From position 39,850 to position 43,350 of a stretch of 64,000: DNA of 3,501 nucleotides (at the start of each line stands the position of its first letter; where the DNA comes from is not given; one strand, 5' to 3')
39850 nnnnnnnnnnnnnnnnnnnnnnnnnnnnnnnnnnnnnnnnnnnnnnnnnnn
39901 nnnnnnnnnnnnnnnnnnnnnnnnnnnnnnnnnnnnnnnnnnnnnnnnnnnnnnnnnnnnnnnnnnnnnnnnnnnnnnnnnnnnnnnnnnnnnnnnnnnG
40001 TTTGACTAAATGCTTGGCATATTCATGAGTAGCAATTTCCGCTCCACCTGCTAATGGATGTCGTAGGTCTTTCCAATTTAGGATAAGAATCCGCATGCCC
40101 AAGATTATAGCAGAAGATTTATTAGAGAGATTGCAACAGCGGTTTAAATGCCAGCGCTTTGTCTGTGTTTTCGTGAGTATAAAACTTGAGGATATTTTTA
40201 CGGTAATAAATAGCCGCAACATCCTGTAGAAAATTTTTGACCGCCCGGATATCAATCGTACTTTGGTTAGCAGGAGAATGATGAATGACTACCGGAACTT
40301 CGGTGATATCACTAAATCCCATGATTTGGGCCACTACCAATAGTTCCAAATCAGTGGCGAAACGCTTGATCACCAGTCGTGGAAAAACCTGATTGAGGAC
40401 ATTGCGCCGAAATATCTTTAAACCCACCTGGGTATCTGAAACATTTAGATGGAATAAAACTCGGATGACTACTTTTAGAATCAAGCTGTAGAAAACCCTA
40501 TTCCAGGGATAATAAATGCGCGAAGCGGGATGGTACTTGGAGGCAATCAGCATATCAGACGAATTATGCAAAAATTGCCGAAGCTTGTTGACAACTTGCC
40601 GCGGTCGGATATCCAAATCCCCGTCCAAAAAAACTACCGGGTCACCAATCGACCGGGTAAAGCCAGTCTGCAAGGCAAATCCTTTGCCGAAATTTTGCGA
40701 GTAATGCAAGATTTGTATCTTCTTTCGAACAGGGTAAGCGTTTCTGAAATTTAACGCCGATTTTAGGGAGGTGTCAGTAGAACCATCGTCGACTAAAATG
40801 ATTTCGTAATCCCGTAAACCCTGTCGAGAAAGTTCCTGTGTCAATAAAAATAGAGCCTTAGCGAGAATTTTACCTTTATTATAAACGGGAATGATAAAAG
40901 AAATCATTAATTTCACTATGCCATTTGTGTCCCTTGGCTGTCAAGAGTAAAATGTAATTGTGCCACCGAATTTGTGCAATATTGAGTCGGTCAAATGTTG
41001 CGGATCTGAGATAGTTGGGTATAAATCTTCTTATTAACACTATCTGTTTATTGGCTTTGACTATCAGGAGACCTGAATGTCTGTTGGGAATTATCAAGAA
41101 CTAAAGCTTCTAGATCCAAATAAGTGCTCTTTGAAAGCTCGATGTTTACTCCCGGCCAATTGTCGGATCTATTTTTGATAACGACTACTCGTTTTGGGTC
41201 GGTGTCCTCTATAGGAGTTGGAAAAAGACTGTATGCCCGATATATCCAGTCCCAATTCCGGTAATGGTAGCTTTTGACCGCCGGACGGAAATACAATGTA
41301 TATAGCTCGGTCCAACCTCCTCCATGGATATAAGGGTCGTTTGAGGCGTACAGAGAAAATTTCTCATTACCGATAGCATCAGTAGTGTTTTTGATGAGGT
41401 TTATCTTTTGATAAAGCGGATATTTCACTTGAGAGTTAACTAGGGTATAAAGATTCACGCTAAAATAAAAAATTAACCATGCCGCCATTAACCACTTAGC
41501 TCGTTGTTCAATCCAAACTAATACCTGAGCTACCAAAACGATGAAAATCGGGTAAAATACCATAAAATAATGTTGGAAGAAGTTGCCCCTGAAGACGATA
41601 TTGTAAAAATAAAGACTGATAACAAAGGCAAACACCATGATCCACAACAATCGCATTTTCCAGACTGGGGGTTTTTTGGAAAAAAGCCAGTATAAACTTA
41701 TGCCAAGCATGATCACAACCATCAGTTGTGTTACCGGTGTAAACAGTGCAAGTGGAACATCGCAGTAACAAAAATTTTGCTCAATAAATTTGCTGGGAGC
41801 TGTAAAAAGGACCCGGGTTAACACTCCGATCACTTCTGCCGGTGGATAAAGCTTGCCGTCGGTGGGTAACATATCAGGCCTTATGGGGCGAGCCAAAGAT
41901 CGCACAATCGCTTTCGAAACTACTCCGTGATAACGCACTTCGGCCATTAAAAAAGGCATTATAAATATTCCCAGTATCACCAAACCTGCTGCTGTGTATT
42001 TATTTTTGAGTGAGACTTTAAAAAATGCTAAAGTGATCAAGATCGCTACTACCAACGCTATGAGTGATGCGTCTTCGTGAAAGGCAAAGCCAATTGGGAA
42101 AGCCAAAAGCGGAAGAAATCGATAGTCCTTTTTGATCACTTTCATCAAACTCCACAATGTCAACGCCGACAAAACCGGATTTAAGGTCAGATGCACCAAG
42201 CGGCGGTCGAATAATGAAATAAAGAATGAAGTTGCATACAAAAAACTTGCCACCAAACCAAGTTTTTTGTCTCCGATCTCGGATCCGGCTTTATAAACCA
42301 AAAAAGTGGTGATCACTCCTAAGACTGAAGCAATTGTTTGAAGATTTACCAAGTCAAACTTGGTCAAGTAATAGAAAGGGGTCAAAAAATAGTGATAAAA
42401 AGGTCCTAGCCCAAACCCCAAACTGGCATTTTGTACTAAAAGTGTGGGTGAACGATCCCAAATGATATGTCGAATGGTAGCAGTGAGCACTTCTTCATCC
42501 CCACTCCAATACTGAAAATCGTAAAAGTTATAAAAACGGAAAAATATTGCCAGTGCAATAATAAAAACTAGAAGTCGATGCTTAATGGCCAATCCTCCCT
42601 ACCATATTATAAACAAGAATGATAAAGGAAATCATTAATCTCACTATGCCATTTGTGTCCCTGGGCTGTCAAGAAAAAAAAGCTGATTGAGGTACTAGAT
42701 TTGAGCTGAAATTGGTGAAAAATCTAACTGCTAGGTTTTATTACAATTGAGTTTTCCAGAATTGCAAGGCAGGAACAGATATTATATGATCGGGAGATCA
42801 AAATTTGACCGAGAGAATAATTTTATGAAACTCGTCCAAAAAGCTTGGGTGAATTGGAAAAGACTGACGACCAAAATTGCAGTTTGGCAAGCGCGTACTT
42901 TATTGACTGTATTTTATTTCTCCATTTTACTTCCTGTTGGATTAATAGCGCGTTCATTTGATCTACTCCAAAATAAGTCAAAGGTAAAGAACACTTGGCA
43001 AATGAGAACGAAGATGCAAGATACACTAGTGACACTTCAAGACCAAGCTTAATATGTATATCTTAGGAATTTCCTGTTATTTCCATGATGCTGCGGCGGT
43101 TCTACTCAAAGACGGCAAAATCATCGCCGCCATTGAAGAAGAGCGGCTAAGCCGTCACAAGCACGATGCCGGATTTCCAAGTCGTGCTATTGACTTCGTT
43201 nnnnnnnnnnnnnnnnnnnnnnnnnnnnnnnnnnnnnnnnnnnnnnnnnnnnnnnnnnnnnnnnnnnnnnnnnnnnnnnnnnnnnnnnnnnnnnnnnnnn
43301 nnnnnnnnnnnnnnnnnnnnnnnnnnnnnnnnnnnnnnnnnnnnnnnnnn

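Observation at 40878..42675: Duplicated promoter plus N-terminal coding fragment creates a leaderless uORF overlapping the start of a GT-C gene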

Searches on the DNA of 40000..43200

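Call 34: search_rna_families(source=window, start=40000, end=43200, threshold=evalue, max_evalue=1)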
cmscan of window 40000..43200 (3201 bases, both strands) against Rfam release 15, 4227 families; matches with E-value up to 1: 1.
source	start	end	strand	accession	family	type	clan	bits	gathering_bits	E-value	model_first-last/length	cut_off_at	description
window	40790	40826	+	RF01172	sn2343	Gene; snRNA; snoRNA; CD-box;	-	20.4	60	0.21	1-78/78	no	Small nucleolar RNA sn2343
